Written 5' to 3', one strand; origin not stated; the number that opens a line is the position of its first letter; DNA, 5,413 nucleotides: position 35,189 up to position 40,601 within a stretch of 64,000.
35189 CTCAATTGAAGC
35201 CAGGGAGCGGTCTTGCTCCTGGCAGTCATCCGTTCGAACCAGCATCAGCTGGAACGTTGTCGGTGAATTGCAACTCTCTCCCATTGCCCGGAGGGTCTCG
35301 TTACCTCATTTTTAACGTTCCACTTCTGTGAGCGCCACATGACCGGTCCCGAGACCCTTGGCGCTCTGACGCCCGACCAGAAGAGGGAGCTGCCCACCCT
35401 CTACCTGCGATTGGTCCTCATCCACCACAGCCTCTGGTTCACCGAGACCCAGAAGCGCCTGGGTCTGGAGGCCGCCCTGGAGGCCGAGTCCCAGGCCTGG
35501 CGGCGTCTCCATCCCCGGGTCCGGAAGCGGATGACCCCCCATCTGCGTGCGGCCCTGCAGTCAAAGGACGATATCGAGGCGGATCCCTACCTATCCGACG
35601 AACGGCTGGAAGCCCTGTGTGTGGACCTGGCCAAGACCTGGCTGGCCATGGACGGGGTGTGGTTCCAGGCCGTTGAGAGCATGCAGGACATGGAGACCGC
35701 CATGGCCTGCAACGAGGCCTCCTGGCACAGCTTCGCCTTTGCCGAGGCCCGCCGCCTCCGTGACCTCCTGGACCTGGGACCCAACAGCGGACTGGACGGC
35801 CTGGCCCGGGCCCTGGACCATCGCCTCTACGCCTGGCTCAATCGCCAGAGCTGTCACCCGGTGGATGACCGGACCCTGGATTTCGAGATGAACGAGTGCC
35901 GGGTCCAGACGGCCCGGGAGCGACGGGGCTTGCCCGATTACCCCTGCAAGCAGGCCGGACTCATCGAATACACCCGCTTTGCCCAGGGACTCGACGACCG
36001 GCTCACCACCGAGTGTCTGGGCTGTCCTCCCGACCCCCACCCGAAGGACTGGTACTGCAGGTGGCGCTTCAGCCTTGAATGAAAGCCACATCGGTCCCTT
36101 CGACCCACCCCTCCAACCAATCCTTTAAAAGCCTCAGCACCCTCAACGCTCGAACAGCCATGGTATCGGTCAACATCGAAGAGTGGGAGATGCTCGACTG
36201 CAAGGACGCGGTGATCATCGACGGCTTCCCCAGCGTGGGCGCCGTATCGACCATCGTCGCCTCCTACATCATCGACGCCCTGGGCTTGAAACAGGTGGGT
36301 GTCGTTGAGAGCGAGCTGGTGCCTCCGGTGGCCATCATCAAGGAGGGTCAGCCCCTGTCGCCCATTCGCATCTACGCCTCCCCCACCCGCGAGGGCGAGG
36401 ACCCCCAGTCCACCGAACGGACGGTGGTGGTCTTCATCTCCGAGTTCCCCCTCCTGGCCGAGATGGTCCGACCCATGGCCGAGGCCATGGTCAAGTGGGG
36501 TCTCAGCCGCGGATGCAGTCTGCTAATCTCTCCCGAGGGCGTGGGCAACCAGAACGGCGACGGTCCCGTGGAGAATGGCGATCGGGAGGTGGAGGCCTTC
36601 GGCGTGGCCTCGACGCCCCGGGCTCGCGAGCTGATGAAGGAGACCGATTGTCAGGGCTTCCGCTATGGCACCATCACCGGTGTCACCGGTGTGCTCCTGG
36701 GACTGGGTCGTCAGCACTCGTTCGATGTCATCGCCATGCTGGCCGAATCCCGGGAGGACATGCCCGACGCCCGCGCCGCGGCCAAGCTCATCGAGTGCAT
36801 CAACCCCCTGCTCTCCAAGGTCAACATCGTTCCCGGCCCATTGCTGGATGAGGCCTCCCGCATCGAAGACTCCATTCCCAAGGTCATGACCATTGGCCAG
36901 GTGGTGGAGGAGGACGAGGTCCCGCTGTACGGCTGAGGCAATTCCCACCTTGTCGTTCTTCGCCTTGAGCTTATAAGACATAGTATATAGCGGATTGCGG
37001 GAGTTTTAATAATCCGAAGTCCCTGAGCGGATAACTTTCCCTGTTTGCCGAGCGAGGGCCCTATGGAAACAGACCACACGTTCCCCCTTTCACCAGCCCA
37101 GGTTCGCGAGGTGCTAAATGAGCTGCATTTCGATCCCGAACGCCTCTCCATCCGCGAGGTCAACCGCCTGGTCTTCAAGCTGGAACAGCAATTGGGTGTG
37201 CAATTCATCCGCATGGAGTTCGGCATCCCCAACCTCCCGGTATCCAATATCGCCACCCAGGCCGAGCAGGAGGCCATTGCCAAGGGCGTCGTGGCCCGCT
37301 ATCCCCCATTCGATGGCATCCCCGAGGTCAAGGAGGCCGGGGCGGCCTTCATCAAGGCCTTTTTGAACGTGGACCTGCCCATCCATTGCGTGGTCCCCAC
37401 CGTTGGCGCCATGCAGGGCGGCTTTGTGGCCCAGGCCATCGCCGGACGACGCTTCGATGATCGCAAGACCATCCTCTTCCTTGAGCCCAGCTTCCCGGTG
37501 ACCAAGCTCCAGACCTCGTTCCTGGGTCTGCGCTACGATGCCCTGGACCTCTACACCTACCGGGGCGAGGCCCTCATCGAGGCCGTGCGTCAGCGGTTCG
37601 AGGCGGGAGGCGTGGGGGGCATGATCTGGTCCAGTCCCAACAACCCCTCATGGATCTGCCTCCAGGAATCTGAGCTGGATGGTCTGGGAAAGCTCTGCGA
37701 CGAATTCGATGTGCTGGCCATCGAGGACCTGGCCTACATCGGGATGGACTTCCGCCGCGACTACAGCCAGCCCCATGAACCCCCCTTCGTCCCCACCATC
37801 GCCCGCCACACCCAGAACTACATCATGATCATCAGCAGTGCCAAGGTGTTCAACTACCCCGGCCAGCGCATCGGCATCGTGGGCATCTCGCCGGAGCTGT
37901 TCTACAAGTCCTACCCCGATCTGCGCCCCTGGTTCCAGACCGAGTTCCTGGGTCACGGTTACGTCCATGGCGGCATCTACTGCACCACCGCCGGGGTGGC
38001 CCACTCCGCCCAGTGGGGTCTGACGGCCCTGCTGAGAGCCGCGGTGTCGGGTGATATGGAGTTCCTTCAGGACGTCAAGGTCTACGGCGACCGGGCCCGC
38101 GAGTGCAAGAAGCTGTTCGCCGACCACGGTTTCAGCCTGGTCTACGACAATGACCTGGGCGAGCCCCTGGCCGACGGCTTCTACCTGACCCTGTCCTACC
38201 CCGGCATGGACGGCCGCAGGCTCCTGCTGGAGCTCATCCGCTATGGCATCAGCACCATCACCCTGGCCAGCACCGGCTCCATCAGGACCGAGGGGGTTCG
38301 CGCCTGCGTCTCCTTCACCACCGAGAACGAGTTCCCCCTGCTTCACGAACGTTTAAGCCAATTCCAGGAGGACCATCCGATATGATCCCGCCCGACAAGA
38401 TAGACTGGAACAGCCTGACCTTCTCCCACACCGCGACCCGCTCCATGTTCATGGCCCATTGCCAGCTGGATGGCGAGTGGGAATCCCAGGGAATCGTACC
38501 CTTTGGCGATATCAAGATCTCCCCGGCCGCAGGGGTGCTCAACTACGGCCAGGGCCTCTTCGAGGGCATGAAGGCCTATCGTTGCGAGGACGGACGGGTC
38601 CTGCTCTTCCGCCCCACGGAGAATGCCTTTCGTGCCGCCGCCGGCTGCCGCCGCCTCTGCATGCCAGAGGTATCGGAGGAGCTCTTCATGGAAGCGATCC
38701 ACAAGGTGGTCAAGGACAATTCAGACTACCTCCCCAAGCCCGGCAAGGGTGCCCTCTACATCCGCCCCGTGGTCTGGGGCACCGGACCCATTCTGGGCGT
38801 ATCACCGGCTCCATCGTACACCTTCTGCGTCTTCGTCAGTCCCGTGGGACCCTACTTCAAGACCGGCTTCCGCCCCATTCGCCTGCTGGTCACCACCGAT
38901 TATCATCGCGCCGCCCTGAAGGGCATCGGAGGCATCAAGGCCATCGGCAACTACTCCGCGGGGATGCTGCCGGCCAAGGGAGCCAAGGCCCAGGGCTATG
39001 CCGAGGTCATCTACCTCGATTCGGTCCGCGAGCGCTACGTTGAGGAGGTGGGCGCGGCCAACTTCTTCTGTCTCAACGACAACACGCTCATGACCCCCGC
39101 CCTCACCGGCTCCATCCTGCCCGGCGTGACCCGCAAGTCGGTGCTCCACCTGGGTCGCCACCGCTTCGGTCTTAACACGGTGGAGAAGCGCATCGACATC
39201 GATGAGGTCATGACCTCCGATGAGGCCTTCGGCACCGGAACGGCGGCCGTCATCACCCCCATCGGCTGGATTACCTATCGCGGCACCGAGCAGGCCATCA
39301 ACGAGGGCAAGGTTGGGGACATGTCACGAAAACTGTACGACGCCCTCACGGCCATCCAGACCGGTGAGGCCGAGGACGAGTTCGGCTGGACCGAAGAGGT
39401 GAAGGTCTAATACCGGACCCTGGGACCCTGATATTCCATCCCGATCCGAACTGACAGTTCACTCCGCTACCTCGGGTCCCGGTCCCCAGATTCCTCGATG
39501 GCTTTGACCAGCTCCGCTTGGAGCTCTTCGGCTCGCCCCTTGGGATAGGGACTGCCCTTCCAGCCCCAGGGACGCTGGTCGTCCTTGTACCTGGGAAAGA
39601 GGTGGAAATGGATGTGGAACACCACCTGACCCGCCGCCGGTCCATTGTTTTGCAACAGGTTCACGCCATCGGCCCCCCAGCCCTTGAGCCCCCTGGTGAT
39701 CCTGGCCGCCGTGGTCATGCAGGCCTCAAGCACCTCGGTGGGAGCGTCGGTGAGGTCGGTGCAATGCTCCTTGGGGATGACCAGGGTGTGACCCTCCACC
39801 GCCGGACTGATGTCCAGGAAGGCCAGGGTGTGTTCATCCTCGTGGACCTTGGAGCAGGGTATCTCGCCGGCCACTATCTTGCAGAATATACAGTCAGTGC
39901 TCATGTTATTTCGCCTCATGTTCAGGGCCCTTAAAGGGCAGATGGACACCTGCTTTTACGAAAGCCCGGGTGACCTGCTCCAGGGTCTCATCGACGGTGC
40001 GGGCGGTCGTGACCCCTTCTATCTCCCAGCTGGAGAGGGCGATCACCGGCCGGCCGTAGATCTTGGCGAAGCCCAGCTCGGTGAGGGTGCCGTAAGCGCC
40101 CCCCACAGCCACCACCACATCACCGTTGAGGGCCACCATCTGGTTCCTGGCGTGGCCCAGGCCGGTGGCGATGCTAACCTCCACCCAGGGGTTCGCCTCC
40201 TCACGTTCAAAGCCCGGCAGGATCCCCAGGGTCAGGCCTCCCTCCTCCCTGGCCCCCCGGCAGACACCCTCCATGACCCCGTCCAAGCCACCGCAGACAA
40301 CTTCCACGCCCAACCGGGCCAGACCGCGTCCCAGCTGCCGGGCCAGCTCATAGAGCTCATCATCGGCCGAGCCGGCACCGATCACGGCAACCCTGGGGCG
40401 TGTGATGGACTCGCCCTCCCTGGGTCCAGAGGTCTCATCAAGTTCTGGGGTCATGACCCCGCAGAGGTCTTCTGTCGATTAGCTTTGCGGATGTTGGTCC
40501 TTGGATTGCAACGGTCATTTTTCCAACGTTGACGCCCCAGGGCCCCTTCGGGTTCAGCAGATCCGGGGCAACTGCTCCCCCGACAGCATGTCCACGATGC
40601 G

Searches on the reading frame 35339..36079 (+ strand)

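Call 16: search_protein_families(library=pfam, proteins=[window:35339-36079:+], max_evalue=0.00001)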
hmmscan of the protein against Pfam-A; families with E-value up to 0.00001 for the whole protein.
window:35339-36079:+ (247 aa): 1 family
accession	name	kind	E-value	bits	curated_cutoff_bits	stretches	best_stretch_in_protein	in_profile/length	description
PF19620.4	DUF6125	-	3.8e-69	232.3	27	1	85-246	3-164/164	Family of unknown function (DUF6125)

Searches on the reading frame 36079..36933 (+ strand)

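Call 16: search_protein_families(library=pfam, proteins=[window:36079-36933:+], max_evalue=0.00001)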
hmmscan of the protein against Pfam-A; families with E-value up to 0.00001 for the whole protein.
window:36079-36933:+ (285 aa): 1 family
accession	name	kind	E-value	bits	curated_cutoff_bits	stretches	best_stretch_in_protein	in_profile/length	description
PF09754.15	PAC2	-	2.4e-35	122.8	25.8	1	47-269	2-214/215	PAC2 family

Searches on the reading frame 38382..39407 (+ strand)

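Call 16: search_protein_families(library=pfam, proteins=[window:38382-39407:+], max_evalue=0.00001)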
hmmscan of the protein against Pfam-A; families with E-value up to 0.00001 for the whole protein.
window:38382-39407:+ (342 aa): 1 family
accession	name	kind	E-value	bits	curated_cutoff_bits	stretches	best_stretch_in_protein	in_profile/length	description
PF01063.24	Aminotran_4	-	4.6e-36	125.2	28.5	1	58-294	1-220/223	Amino-transferase class IV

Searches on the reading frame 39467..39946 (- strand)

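Call 16: search_protein_families(library=pfam, proteins=[window:39467-39946:-], max_evalue=0.00001)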
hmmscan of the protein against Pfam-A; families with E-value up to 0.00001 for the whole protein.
window:39467-39946:- (159 aa): 2 families
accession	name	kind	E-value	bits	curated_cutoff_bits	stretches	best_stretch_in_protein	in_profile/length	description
PF01230.28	HIT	-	5.4e-29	101.2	21.5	1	27-121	2-97/98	HIT domain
PF11969.13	DcpS_C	-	1.1e-13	52.1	24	1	19-117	2-100/114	Scavenger mRNA decapping enzyme C-term binding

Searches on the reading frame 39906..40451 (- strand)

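Call 17: search_protein_families(library=pfam, proteins=[window:39906-40451:-], max_evalue=0.00001)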
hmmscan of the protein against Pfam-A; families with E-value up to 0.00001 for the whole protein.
window:39906-40451:- (181 aa): 2 families
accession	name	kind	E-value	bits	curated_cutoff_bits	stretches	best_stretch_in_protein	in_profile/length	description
PF18306.6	LDcluster4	-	3e-40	137.7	26.3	1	20-149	3-133/151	SLOG cluster4 family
PF02481.21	DNA_processg_A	-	5.1e-06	26.2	29.6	0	18-79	44-105/212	DNA recombination-mediator protein A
